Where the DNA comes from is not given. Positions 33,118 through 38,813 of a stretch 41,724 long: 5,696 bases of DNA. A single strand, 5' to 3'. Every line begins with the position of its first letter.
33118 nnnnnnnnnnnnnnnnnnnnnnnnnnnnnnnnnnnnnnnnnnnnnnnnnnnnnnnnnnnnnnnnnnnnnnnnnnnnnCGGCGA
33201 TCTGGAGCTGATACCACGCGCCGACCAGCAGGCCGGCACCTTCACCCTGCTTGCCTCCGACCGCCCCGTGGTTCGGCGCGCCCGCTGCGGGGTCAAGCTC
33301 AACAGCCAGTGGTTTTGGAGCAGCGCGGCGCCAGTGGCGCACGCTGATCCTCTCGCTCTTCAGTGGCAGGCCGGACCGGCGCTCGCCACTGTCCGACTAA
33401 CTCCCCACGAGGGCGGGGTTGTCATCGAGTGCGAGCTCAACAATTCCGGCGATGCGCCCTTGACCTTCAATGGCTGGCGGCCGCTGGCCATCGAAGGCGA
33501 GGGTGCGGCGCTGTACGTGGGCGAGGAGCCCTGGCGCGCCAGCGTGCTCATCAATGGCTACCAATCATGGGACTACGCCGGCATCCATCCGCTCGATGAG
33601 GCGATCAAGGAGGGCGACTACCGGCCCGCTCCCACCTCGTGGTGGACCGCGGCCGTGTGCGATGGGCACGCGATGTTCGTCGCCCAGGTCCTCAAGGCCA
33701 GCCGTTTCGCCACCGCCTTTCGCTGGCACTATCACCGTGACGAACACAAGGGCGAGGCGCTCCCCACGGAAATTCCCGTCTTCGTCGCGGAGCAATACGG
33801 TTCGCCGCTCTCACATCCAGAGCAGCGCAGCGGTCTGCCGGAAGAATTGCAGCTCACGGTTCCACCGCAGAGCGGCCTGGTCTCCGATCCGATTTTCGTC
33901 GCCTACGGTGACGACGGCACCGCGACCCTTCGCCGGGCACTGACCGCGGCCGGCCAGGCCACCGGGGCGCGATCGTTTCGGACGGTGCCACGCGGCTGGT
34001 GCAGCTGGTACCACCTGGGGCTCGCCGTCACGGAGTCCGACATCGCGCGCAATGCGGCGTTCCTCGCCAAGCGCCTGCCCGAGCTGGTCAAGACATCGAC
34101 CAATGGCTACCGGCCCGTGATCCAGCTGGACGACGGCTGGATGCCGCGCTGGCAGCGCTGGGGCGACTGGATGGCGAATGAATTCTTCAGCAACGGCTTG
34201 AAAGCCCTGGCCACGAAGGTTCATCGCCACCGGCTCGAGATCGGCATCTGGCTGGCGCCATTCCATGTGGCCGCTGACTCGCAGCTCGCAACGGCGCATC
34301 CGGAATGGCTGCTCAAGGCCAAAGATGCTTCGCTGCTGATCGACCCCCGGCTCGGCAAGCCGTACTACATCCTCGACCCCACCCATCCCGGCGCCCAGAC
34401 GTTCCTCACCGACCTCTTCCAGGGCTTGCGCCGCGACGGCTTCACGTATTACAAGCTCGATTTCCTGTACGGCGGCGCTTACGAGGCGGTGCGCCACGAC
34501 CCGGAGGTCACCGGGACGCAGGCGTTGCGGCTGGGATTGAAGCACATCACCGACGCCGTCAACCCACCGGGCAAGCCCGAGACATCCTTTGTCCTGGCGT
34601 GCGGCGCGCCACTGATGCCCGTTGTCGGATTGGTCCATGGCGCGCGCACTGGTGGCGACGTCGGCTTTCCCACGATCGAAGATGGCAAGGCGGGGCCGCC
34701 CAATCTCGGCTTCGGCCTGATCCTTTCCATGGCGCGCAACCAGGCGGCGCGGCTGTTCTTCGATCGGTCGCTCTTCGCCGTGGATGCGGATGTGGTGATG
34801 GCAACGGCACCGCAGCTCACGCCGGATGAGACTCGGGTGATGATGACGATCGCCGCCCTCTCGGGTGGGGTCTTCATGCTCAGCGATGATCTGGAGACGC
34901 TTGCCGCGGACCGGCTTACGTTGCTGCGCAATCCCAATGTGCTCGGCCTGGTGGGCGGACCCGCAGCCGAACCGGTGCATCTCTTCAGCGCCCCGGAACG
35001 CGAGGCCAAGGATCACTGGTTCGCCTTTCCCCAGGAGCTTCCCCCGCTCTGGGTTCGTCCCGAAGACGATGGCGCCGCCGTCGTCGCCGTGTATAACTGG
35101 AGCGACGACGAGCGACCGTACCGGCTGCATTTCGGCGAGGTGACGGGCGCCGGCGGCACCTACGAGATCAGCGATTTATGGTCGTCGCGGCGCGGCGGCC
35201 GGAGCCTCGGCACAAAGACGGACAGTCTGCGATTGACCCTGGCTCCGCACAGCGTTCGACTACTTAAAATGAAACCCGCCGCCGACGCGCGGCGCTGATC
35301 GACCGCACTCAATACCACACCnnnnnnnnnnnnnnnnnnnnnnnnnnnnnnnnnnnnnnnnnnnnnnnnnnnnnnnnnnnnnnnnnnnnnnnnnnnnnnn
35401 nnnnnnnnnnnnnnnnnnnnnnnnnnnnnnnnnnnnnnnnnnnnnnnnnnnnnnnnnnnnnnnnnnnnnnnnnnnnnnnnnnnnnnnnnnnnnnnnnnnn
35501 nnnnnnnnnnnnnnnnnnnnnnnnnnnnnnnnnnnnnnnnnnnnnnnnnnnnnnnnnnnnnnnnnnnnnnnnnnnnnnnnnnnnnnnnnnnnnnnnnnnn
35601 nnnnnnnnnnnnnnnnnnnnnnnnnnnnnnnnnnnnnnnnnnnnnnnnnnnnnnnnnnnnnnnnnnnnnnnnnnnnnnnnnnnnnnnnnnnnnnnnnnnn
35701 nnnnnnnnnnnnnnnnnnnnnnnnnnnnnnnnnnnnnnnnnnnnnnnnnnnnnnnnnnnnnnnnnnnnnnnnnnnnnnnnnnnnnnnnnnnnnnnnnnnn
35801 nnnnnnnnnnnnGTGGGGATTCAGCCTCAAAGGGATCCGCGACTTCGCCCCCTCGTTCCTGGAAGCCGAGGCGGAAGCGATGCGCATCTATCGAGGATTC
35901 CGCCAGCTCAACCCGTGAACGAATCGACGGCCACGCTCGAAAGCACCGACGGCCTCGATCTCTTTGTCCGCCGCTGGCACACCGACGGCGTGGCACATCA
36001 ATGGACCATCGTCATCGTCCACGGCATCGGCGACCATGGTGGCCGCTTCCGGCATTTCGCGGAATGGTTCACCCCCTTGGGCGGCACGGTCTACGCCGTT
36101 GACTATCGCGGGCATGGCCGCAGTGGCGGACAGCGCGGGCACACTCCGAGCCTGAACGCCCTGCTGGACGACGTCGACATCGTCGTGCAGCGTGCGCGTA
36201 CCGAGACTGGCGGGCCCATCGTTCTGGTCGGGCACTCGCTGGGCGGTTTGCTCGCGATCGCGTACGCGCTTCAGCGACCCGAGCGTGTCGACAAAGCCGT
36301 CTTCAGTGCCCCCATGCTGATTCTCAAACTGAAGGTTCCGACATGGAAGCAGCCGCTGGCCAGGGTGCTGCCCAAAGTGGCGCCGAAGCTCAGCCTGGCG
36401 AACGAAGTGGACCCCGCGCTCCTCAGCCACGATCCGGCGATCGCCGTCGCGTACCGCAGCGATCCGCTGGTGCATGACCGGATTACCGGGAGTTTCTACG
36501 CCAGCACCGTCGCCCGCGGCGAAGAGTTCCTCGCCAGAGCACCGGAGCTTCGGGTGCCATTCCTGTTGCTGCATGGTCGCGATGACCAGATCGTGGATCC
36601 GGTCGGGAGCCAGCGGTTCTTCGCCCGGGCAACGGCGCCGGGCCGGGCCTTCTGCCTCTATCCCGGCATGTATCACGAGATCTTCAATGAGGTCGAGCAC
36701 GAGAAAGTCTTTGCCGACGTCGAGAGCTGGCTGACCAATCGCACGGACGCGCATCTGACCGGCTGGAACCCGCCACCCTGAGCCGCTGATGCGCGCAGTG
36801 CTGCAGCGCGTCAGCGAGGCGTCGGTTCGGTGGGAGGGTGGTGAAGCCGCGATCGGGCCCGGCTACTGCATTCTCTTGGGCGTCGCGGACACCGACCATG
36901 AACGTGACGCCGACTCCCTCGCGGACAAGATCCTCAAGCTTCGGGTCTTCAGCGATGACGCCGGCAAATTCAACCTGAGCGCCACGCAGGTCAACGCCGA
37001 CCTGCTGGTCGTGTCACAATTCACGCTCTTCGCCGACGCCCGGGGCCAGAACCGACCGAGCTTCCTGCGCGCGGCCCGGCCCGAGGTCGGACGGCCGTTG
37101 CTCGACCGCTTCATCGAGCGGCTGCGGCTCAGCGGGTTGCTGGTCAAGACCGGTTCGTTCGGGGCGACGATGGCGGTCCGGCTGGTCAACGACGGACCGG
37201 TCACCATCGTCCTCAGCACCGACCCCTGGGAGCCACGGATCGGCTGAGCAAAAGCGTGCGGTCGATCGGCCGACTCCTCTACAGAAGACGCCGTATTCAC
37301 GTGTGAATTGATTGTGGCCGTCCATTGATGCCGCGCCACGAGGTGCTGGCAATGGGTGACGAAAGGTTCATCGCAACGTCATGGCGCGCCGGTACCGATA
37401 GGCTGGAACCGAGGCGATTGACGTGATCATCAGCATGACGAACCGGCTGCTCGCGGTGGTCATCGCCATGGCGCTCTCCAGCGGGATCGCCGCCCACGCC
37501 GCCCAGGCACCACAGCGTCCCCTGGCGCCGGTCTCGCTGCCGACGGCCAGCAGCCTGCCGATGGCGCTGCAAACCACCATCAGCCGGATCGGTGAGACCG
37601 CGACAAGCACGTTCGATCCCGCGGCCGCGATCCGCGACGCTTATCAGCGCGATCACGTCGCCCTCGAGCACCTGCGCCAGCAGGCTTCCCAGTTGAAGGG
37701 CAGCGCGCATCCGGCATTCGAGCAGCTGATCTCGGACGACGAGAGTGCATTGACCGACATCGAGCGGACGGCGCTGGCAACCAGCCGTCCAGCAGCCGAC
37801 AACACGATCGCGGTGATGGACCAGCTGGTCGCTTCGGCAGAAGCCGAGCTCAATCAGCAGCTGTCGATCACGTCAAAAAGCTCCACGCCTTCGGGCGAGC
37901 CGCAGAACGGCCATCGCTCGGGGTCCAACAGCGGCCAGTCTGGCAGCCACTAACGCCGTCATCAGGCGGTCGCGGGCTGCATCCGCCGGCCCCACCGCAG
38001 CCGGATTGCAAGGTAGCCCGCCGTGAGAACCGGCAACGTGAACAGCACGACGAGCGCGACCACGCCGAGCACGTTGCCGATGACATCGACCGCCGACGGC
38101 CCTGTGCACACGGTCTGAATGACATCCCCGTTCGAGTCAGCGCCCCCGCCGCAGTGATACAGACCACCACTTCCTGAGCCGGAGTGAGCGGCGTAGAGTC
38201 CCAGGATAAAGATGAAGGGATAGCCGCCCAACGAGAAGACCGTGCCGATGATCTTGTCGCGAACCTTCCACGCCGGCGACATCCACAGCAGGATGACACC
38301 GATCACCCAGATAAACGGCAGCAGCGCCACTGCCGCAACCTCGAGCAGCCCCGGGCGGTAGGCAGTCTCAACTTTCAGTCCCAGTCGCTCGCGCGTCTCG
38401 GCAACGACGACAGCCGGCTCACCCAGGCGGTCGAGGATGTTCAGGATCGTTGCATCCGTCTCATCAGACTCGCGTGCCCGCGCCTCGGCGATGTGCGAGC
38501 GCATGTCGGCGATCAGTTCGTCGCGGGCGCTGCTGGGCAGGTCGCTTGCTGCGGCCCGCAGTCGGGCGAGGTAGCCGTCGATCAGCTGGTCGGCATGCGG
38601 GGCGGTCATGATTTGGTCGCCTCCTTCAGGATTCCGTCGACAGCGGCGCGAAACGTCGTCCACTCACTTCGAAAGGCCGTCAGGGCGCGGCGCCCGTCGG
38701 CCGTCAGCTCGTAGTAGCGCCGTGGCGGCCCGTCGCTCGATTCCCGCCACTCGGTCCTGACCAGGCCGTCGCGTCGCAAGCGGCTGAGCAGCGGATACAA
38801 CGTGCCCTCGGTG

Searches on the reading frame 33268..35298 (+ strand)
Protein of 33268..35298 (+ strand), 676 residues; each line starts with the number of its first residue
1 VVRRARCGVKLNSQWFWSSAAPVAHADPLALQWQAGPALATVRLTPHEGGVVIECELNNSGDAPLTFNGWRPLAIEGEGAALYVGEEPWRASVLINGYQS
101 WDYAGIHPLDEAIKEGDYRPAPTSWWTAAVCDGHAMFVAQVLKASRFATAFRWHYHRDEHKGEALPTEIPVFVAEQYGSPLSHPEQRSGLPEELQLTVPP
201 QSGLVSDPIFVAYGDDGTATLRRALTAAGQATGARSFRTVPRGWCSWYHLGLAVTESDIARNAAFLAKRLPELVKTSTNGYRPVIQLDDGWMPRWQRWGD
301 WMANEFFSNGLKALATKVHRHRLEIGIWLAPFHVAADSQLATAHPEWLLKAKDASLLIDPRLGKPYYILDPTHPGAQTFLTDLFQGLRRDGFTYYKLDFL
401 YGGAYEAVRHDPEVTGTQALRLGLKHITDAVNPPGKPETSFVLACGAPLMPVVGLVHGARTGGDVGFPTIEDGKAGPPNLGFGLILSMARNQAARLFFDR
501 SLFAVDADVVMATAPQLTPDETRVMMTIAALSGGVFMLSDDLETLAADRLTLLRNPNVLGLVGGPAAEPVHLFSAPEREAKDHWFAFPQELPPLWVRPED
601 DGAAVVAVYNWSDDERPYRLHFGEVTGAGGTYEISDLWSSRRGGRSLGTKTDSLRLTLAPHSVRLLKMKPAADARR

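Call 5: search_protein_families(library=pfam, proteins=[window:33268-35298:+], max_evalue=0.01)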
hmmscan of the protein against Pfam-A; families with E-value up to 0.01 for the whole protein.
window:33268-35298:+ (676 aa): 3 families
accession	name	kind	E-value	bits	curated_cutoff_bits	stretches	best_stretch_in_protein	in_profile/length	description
PF02065.24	Melibiase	-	9.8e-15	54.8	27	1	269-398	59-190/347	Melibiase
PF17801.7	Melibiase_C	-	3.4e-09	37.1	22.9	1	594-667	6-70/71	Alpha galactosidase C-terminal beta sandwich domain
PF02638.21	GHL10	-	0.0067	16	27.9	0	311-385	72-147/311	Glycosyl hydrolase-like 10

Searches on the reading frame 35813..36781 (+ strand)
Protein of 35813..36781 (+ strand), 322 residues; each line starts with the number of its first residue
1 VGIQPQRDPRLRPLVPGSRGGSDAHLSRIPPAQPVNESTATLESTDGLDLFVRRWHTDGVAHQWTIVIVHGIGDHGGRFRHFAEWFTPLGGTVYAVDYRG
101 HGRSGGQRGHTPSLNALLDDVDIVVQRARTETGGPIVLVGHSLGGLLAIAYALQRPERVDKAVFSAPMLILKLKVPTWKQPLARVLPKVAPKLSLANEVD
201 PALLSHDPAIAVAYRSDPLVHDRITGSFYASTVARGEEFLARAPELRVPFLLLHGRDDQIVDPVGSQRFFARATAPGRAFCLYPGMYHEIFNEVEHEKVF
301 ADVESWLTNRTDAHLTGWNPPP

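Call 5: search_protein_families(library=pfam, proteins=[window:35813-36781:+], max_evalue=0.01)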
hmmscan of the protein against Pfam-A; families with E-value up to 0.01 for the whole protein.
window:35813-36781:+ (322 aa): 12 families
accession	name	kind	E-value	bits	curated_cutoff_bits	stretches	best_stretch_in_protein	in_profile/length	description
PF12146.15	Hydrolase_4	-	5.5e-71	239.1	27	1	62-294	3-238/239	Serine aminopeptidase, S33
PF00561.26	Abhydrolase_1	-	8.4e-25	88.3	25.8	1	65-291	2-241/245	alpha/beta hydrolase fold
PF12697.13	Abhydrolase_6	-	8.8e-21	76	26.3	1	66-302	1-216/217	Alpha/beta hydrolase family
PF00326.27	Peptidase_S9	-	5.9e-07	29.6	22.6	0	79-168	3-98/213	Prolyl oligopeptidase family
PF00756.26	Esterase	-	2.2e-06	28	22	1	123-224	105-186/251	Putative esterase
PF02230.22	Abhydrolase_2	-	5e-06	26.9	23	0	135-183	106-154/217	Phospholipase/Carboxylesterase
PF06821.19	Ser_hydrolase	-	2.8e-05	24.5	22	1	125-170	46-93/172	Serine hydrolase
PF00975.26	Thioesterase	-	4.6e-05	24.2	26.4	1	67-154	4-86/226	Thioesterase domain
PF02089.21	Palm_thioest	-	0.00023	21.4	26.8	1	66-155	2-94/254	Palmitoyl protein thioesterase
PF02129.25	Peptidase_S15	-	0.0013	18.9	23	0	86-173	47-134/262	X-Pro dipeptidyl-peptidase (S15 family)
PF20408.4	Abhydrolase_11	-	0.0036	17.5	27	1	66-154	5-96/193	Alpha/beta hydrolase domain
PF01738.24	DLH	-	0.0055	16.8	21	0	115-164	75-126/217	Dienelactone hydrolase family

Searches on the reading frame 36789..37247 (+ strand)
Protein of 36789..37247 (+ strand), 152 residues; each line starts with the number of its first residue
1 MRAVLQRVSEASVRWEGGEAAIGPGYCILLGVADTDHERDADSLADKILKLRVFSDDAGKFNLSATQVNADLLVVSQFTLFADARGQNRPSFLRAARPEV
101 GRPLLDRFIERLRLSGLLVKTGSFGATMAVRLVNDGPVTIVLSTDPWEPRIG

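Call 5: search_protein_families(library=pfam, proteins=[window:36789-37247:+], max_evalue=0.01)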
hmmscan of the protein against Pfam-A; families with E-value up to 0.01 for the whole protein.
window:36789-37247:+ (152 aa): 1 family
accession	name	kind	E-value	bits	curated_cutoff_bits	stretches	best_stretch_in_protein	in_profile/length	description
PF02580.21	Tyr_Deacylase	-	1e-48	165.8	25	1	2-142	1-143/144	D-Tyr-tRNA(Tyr) deacylase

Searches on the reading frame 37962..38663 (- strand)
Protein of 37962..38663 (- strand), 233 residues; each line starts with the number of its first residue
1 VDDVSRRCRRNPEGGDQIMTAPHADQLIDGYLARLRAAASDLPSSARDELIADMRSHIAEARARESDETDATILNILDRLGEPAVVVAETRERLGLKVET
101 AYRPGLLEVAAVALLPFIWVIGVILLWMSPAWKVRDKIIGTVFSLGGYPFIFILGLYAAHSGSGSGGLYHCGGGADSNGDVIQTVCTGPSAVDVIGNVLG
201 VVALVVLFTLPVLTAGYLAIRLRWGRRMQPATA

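Call 5: search_protein_families(library=pfam, proteins=[window:37962-38663:-], max_evalue=0.01)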
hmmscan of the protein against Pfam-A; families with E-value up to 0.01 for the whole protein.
window:37962-38663:- (233 aa): 1 family
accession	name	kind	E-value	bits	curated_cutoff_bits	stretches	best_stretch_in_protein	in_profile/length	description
PF22564.2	HAAS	-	4e-12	46.8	27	1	31-89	2-55/55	HAAS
